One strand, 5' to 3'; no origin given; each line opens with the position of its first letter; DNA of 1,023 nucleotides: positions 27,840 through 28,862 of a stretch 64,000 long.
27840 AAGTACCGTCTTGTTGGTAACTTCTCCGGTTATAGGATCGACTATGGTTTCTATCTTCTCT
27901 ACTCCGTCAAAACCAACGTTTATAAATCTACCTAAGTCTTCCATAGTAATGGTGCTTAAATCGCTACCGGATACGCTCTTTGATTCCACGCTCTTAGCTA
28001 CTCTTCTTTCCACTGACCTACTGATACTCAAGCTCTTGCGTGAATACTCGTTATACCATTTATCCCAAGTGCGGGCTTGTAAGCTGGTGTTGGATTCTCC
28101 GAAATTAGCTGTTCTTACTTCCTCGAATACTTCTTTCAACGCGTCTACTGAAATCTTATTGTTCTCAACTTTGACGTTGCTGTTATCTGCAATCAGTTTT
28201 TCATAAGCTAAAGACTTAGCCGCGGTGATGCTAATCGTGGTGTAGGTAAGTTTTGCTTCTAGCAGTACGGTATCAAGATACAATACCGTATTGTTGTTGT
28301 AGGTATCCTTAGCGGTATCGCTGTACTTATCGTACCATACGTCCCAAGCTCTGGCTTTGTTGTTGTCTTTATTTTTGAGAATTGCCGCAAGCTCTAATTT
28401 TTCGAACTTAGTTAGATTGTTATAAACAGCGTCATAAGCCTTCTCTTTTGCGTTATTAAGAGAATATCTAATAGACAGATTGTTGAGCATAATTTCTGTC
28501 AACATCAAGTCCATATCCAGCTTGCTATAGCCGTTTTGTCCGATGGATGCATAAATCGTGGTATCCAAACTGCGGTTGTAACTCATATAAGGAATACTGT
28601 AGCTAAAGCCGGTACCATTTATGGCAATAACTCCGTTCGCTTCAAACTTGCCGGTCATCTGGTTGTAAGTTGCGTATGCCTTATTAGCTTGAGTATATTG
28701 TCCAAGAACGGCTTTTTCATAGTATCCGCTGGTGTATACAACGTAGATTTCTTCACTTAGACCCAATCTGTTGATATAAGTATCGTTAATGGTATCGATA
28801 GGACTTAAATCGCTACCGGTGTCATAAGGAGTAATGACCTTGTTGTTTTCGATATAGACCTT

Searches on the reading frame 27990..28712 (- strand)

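Call 82: search_protein_families(library=pfam, proteins=[window:27990-28712:-], max_evalue=1)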
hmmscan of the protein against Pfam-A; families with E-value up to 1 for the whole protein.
window:27990-28712:- (241 aa): 4 families
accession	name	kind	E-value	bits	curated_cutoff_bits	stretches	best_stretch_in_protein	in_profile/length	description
PF23804.1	DUF7179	-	0.016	15.7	27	1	176-237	25-86/90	Family of unknown function (DUF7179)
PF19666.4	DUF6169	-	0.19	12.3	27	1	114-145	33-64/92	Family of unknown function (DUF6169)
PF16131.11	Torus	-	0.44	11.6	29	0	112-140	16-45/109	Torus domain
PF09452.15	Mvb12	-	0.54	11.2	25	0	179-222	26-69/90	ESCRT-I subunit Mvb12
